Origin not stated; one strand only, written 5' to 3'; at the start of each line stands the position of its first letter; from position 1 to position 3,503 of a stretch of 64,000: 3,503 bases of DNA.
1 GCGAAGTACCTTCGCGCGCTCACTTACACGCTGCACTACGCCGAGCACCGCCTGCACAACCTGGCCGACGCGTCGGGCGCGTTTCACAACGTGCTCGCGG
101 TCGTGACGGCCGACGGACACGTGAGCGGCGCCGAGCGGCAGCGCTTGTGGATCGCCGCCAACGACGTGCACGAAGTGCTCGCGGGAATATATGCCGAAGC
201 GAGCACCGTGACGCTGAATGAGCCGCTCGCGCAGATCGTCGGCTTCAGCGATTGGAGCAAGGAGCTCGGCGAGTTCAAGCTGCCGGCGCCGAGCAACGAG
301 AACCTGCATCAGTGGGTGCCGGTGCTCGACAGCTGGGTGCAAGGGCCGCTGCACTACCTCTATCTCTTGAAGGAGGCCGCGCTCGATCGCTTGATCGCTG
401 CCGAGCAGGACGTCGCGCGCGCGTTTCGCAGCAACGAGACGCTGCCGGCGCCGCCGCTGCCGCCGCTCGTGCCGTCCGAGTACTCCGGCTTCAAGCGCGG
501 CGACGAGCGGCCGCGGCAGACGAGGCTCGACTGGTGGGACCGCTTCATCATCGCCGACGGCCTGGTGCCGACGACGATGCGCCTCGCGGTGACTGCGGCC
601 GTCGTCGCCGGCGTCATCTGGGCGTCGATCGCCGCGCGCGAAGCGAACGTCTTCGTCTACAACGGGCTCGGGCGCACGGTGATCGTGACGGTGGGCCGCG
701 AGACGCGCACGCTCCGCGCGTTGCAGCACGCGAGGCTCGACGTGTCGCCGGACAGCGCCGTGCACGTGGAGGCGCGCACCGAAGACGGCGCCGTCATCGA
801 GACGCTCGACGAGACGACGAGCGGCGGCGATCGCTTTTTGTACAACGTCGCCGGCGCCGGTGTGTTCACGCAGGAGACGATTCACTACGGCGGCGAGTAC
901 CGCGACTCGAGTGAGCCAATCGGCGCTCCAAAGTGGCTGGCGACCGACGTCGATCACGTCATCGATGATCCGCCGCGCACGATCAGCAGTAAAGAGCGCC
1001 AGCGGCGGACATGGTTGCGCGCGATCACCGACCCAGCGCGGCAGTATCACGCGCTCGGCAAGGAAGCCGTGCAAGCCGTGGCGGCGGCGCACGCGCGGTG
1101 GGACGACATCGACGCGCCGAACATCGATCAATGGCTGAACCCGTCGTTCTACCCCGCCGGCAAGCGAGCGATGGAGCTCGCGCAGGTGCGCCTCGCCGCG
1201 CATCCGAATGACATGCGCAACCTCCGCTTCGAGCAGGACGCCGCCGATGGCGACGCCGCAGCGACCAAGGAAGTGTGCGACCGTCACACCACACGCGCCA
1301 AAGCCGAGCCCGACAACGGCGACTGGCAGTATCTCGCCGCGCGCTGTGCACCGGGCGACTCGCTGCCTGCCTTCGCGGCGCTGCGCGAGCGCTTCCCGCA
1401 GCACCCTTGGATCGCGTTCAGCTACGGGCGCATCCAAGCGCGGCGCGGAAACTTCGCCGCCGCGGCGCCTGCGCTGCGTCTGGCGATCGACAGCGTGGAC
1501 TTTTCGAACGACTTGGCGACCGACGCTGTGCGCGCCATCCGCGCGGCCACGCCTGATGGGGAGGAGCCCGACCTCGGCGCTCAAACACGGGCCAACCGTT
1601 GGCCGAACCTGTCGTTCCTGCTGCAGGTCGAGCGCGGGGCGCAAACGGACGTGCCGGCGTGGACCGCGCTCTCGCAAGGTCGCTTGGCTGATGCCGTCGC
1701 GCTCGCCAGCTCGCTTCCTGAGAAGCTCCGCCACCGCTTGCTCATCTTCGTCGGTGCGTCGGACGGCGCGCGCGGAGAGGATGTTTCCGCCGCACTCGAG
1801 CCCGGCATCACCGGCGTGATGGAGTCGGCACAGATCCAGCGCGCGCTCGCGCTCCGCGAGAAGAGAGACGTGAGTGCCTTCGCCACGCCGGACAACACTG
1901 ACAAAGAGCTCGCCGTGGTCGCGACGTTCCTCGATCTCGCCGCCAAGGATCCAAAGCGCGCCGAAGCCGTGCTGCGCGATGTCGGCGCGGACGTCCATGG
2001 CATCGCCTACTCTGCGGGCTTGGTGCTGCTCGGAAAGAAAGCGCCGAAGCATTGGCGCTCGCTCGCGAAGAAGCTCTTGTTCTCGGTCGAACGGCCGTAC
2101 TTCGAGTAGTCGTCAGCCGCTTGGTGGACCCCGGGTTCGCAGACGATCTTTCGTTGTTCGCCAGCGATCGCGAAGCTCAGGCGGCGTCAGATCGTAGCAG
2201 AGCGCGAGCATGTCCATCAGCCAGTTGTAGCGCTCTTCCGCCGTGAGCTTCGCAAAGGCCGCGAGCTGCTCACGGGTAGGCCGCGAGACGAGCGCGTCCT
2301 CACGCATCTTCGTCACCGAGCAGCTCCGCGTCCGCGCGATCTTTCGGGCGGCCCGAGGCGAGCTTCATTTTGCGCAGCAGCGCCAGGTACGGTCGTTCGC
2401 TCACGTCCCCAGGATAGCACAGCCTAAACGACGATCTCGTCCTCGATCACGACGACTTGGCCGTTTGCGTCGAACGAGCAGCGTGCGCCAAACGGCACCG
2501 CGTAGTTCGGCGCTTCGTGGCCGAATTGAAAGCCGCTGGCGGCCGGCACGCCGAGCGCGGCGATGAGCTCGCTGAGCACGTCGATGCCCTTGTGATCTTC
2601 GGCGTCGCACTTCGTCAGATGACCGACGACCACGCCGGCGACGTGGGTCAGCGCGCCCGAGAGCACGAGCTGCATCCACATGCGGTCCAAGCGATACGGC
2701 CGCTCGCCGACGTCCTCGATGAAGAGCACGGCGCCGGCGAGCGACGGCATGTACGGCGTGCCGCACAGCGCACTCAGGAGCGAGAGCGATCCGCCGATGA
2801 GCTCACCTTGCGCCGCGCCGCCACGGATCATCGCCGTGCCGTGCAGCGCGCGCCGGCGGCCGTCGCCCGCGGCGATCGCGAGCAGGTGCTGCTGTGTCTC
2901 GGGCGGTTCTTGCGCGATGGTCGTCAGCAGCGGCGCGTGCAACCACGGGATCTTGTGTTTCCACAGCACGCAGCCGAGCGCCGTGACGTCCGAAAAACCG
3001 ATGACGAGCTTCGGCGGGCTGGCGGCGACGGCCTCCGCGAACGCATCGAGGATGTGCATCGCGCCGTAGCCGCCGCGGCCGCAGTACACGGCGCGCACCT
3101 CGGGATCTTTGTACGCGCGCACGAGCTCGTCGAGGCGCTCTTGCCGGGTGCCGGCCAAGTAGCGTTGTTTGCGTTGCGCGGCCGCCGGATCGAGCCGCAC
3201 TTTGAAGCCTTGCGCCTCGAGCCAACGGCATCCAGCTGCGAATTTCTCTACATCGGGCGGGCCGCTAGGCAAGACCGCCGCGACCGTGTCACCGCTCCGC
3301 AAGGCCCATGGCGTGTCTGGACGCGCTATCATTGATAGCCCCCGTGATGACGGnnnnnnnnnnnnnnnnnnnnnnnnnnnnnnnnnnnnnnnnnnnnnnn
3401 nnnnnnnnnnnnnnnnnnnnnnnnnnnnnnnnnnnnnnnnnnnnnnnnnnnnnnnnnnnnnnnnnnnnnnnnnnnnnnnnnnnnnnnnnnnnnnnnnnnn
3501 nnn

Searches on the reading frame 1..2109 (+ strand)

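Call 16: search_protein_families(library=pfam, proteins=[window:1-2109:+], max_evalue=0.001)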
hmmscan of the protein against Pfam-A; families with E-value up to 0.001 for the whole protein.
window:1-2109:+ (702 aa): 1 family
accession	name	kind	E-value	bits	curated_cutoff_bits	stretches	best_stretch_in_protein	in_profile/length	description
PF13432.12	TPR_16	-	4.5e-05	24.2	32.7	1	453-499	15-61/65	Tetratricopeptide repeat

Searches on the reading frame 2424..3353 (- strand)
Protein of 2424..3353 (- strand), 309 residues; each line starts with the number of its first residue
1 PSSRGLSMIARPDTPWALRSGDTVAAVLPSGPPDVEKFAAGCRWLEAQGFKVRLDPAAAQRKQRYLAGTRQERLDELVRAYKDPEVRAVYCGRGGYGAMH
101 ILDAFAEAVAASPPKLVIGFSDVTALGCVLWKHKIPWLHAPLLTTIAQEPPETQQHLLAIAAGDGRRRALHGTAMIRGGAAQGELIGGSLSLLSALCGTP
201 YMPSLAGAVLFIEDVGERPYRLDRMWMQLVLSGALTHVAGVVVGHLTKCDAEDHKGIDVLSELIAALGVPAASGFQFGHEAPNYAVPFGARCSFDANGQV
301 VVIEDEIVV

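Call 16: search_protein_families(library=pfam, proteins=[window:2424-3353:-], max_evalue=0.001)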
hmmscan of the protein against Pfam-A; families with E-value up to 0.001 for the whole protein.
window:2424-3353:- (309 aa): 2 families
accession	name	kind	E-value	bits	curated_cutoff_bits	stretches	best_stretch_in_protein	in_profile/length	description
PF17676.7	Peptidase_S66C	-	7.5e-33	114.1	23.7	1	182-293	1-119/120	LD-carboxypeptidase C-terminal domain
PF02016.21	Peptidase_S66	-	6.3e-28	97.8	25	1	24-139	1-120/121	LD-carboxypeptidase N-terminal domain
